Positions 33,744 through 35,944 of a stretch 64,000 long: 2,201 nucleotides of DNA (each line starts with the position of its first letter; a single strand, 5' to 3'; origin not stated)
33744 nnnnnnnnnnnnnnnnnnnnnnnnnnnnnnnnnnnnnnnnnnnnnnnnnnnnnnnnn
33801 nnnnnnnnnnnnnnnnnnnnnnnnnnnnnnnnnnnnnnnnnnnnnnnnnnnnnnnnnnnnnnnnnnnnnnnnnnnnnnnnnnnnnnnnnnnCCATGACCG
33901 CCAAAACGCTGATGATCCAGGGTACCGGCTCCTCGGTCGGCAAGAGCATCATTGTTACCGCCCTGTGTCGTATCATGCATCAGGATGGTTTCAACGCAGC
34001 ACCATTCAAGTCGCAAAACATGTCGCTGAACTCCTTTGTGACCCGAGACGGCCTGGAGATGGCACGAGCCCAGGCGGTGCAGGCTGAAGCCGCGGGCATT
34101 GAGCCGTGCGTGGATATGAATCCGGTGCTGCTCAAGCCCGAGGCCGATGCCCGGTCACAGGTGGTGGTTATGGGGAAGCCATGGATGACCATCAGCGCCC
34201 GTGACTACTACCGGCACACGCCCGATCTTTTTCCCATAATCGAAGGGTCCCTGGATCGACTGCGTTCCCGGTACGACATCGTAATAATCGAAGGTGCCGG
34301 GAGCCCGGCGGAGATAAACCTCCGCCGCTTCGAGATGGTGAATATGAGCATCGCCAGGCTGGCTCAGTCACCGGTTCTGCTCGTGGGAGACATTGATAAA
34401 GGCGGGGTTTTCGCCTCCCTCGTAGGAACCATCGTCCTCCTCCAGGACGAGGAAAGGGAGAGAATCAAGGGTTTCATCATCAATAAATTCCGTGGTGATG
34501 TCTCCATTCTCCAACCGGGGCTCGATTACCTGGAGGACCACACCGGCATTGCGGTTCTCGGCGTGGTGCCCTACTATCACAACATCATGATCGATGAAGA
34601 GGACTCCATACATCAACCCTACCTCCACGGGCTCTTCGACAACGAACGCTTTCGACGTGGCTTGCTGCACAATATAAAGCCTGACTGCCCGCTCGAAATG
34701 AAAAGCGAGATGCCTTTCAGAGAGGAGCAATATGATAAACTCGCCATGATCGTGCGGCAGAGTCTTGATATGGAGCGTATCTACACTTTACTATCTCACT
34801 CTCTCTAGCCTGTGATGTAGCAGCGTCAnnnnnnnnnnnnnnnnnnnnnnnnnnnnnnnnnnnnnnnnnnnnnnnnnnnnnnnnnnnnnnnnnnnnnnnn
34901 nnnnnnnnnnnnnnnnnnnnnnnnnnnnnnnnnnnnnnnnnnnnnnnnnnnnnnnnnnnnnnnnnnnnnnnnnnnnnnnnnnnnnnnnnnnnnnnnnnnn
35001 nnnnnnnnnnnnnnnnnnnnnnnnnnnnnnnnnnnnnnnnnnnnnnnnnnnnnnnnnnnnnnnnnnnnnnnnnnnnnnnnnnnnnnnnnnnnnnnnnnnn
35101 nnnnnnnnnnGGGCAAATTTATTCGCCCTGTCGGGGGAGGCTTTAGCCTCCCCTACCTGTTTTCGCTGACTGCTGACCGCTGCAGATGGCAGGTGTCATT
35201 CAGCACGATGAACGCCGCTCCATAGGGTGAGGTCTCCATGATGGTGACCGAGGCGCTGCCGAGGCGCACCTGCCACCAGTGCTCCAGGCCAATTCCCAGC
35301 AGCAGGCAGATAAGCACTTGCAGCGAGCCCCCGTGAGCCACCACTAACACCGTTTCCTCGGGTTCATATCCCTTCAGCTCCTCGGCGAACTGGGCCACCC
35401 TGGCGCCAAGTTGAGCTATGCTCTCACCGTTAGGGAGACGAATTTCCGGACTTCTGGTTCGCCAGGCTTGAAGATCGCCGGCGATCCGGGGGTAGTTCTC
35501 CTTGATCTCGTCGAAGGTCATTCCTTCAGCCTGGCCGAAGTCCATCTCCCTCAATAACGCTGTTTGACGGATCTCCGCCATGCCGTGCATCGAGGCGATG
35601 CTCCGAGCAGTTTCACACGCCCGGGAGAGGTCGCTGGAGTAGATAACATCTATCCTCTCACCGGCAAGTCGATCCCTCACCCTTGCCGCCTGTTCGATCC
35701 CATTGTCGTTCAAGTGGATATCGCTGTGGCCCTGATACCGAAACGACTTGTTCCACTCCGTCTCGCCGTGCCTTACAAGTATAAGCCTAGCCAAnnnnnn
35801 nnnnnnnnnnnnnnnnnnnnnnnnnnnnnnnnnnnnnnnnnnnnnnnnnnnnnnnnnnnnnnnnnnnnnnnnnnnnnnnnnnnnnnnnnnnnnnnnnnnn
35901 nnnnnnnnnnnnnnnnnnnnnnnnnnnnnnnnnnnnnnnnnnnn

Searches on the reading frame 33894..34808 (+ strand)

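Call 26: search_protein_families(library=pfam, proteins=[window:33894-34808:+], max_evalue=0.001)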
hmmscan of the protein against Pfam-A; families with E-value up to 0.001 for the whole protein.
window:33894-34808:+ (304 aa): 2 families
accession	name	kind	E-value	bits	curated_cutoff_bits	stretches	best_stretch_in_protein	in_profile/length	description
PF01656.29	CbiA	-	1.8e-19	70.4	25.4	1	6-231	1-115/125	CobQ/CobB/MinD/ParA nucleotide binding domain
PF13500.12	AAA_26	-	3.5e-17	63.4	27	1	4-231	1-194/198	AAA domain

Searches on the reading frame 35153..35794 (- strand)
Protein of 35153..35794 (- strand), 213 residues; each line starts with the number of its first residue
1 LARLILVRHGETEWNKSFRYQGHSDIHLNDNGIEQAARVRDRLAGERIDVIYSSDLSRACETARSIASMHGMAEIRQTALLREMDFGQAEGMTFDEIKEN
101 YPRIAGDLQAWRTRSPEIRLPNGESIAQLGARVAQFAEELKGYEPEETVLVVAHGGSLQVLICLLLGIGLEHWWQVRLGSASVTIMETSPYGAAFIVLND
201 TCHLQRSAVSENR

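Call 26: search_protein_families(library=pfam, proteins=[window:35153-35794:-], max_evalue=0.001)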
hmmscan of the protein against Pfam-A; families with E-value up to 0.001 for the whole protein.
window:35153-35794:- (213 aa): 1 family
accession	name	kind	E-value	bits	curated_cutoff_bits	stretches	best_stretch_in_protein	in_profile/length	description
PF00300.27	His_Phos_1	-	2.1e-63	213.9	21.7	1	4-201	1-194/194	Histidine phosphatase superfamily (branch 1)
